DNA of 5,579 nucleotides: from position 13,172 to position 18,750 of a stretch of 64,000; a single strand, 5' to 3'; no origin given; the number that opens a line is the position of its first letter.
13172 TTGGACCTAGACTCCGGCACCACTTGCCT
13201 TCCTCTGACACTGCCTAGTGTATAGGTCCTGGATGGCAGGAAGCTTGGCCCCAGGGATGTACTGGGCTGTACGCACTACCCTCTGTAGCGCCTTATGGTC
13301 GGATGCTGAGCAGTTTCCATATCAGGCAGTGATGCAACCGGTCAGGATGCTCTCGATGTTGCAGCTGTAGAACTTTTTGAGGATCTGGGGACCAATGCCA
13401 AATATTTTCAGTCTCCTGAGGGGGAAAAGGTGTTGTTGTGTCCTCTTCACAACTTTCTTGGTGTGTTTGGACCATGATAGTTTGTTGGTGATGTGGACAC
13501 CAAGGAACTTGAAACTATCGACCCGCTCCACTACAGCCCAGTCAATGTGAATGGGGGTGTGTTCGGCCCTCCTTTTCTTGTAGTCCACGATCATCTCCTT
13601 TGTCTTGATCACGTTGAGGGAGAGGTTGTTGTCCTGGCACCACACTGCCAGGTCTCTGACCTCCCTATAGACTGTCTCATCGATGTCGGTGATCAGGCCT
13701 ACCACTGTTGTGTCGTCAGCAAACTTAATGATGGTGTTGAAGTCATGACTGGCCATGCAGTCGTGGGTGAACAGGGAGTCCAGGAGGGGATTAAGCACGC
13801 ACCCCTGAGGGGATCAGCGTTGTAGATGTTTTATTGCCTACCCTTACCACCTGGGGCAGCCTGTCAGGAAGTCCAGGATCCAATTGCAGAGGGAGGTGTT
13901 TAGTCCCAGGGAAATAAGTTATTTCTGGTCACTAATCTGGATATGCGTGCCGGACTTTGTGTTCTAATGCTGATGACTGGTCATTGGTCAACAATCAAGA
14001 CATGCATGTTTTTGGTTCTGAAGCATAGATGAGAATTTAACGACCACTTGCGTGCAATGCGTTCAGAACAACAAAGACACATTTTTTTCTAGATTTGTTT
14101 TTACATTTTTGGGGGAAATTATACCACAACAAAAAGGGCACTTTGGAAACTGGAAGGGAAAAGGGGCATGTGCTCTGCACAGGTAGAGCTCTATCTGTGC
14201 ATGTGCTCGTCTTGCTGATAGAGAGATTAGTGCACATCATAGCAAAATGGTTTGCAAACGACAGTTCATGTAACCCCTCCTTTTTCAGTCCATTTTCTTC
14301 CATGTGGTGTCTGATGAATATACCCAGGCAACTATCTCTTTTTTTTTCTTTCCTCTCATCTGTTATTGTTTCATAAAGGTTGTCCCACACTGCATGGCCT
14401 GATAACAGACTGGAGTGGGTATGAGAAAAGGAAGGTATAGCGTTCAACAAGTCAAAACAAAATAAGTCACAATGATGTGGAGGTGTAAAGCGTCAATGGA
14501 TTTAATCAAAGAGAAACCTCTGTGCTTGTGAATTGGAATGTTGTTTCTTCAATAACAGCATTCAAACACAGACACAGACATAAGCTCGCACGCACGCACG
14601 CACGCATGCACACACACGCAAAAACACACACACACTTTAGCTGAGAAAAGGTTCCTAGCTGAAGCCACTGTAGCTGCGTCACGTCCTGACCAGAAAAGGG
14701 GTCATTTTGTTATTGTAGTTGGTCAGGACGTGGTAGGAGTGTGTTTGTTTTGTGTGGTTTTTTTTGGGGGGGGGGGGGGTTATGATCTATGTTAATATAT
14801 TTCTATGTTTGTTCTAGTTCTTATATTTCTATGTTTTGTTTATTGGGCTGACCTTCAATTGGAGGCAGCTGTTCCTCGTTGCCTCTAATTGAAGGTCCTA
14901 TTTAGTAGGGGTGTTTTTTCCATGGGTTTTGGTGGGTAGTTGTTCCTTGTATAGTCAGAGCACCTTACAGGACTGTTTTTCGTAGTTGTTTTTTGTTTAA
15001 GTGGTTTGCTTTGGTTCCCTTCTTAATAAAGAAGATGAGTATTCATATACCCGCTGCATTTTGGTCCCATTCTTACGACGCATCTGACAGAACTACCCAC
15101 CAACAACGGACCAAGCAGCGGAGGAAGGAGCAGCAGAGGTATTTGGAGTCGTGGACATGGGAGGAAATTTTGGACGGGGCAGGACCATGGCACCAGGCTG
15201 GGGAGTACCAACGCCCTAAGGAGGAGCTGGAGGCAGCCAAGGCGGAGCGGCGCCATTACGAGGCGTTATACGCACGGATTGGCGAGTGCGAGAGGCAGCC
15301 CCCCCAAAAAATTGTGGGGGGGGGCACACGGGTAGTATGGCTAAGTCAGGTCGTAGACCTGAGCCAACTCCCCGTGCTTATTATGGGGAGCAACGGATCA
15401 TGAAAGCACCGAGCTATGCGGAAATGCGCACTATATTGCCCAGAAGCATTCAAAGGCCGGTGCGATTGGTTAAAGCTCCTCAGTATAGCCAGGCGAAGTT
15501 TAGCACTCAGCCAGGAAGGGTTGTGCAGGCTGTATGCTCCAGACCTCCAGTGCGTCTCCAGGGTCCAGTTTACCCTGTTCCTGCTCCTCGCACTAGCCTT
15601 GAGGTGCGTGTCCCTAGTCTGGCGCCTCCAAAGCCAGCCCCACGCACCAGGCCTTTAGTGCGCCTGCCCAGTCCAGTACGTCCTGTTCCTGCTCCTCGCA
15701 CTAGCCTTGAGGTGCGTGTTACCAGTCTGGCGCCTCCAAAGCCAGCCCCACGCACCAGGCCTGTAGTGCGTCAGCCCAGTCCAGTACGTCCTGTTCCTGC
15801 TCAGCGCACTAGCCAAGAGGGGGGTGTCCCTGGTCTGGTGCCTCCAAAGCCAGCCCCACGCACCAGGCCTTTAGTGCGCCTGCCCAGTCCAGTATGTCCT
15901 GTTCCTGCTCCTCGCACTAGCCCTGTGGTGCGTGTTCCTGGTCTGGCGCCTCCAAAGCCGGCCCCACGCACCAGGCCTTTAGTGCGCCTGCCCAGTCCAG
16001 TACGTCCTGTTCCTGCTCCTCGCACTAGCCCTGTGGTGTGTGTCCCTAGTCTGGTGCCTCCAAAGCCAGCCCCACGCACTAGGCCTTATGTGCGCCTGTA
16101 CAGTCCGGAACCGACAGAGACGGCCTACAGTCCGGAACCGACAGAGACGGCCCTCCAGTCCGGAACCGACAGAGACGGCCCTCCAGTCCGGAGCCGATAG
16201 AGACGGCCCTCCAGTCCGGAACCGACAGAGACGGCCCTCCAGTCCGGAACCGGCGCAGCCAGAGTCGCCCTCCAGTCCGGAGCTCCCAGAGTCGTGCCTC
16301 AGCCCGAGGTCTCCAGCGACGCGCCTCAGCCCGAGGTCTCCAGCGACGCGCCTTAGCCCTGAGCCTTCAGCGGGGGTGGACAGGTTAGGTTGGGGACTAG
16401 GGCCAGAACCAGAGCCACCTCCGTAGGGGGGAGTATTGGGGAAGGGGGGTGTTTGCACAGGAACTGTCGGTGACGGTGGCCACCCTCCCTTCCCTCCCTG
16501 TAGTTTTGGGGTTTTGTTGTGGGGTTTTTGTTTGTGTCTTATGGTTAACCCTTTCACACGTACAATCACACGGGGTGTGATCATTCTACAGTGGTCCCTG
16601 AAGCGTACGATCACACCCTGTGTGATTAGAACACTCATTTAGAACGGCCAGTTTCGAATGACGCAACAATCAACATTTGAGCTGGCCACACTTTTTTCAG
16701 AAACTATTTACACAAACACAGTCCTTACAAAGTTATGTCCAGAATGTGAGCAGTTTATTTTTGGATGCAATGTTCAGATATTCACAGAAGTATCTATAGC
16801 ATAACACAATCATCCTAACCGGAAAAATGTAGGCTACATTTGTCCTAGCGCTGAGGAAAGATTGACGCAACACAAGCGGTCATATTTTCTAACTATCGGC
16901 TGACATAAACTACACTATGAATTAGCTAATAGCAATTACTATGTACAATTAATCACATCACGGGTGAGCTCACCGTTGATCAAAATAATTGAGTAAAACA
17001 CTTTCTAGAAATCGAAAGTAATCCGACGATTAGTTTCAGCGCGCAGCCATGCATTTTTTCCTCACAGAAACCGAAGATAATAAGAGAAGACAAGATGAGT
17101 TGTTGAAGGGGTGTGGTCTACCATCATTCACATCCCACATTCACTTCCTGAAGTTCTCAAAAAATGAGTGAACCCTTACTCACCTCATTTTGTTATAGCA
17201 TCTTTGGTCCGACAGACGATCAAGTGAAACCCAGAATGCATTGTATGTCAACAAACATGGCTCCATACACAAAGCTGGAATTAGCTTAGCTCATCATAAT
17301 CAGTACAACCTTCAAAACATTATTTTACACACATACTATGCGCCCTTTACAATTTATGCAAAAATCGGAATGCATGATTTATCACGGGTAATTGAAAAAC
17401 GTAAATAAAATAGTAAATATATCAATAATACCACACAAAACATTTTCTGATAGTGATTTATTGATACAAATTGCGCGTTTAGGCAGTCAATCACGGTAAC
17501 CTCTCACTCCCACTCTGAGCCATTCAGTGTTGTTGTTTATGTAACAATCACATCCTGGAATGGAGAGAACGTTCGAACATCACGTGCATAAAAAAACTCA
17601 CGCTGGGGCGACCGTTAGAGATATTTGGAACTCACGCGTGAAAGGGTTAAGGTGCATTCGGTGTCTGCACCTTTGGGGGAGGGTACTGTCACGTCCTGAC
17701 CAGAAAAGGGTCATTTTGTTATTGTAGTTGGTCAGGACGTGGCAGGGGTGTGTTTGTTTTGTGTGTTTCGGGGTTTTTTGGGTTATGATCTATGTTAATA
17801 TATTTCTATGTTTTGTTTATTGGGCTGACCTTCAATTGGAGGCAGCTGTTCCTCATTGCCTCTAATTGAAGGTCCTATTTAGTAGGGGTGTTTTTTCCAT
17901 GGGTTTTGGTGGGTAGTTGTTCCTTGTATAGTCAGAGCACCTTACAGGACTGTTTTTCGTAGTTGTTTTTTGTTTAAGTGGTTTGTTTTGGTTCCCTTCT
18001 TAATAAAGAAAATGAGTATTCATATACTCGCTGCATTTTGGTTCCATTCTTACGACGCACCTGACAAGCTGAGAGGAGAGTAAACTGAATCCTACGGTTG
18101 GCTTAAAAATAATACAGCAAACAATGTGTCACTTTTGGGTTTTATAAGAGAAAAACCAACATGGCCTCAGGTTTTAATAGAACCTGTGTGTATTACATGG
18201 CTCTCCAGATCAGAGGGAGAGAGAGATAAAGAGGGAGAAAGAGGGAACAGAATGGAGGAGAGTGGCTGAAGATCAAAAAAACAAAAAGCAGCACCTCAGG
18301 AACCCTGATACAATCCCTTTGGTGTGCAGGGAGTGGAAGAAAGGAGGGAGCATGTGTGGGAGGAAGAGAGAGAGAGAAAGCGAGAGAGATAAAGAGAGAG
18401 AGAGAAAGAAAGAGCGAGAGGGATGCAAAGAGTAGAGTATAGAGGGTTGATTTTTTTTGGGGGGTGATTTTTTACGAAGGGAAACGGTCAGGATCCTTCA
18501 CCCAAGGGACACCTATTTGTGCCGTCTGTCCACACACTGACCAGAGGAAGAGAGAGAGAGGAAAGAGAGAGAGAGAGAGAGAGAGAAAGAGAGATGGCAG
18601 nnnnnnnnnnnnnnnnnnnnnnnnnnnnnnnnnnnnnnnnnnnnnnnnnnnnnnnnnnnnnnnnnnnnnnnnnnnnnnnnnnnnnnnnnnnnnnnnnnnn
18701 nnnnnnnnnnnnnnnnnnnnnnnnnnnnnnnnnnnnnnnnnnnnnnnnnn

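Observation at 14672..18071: Complete non-autonomous LTR retroelement with a 5-bp target-site duplication and an internal proline-rich minisatellite ORF, but no gag or pol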

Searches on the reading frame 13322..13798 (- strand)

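Call 42: search_protein_families(library=pfam, proteins=[window:13322-13798:-], max_evalue=0.01)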
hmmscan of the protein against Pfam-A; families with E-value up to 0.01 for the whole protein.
window:13322-13798:- (158 aa): 3 families
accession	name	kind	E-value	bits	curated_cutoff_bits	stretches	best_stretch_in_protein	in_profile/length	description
PF09004.15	ALKBH8_N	-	3.6e-06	26.9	21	1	109-150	1-42/42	Alkylated DNA repair protein alkB homolog 8, N-terminal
PF00078.32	RVT_1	-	2.5e-05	24.5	29.6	1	9-103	132-205/205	Reverse transcriptase (RNA-dependent DNA polymerase)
PF05706.17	CDKN3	-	0.0055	16.8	20.7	0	77-120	21-64/168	Cyclin-dependent kinase inhibitor 3 (CDKN3)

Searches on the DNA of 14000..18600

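Call 82: search_rna_families(source=window, start=14000, end=18600, threshold=evalue, max_evalue=1)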
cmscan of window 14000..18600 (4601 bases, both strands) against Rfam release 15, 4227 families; matches with E-value up to 1: 0.
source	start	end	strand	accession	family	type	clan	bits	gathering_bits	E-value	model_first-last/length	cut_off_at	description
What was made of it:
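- Tried and rejected: Rfam search of 14000-18600 gave no match (call 82).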

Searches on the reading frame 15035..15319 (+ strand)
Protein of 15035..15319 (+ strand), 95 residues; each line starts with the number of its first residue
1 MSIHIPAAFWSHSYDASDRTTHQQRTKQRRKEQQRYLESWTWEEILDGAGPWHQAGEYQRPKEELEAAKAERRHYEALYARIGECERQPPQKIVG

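Call 39: search_solved_structures(query=A2, max_evalue=1)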
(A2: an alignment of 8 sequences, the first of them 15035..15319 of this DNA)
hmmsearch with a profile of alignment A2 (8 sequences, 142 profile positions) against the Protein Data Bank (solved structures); distinct sequences matched with E-value up to 1: 0.
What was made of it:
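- Tried and rejected: A PDB profile search also found nothing (call 39).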

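Call 45: search_protein_representatives(alignment_id=A2)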
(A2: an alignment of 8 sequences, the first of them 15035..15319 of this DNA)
Query: 8 sequences, 142 profile positions. Proteins with E-value up to 0.001 (for the whole library): 193; up to 1e-10: 132; up to 1e-30: 23. The best 150 are listed.
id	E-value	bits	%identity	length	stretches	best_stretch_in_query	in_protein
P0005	1.4e-65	236.2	-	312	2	2-142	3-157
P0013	1.2e-56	207.2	-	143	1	1-141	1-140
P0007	5.7e-55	201.8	-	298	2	18-142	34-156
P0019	3.2e-46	173.4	-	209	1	2-142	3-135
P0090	4.1e-46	173.1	-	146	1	2-141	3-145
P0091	3.3e-44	166.9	-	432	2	1-142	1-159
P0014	1.8e-43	164.5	-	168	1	36-142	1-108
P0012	4.7e-43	163.2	-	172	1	3-127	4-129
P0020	6.7e-41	156.2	-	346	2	20-142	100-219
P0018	3.8e-39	150.5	-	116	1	15-110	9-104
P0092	2.2e-37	144.8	-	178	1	1-135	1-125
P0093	4.5e-36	140.5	-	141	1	22-141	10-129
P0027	5.5e-36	140.3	-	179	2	12-128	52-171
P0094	7.6e-35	136.6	-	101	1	1-100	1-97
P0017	1.1e-34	136.1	-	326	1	12-142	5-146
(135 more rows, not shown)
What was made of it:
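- On Autonomous LTR retrotransposon: The best 150 of 193 relatives of the ORF are all 432 aa or shorter (call 45).
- An exhaustive profile search of 1.84 billion proteins gave 193 hits, and the best 150 are all 432 aa or shorter (call 45).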

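Call 68: find_related_loci(query=A2, collection=viral_contigs, flank=5000)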
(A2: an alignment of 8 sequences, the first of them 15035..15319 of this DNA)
Query A2 (95 aa) in viral_contigs; peptide patterns used: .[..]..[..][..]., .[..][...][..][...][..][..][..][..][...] (x = any residue, [..] = any of these).
63 stretches matched a pattern, but none encodes a relative of the query by tblastn (E <= 1e-3).

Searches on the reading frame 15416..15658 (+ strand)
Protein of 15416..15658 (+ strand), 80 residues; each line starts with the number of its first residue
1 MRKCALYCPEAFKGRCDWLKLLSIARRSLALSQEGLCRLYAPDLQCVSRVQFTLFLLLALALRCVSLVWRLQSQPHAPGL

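Call 97: search_protein_families(library=pfam, proteins=[window:15416-15658:+], max_evalue=0.01)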
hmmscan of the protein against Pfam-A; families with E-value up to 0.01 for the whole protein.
window:15416-15658:+ (80 aa): 0 families

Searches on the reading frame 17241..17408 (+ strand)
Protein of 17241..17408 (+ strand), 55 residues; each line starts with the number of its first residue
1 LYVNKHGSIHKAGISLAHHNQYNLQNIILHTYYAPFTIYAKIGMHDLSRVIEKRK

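Call 97: search_protein_families(library=pfam, proteins=[window:17241-17408:+], max_evalue=0.01)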
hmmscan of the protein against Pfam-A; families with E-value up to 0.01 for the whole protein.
window:17241-17408:+ (55 aa): 0 families
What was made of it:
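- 16545..17650 (.): Nested non-autonomous piggyBac-type element: TTAA, 13-bp inverted repeats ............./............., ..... ORFs overlapping the insert that were scanned have no Pfam match (call 97).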
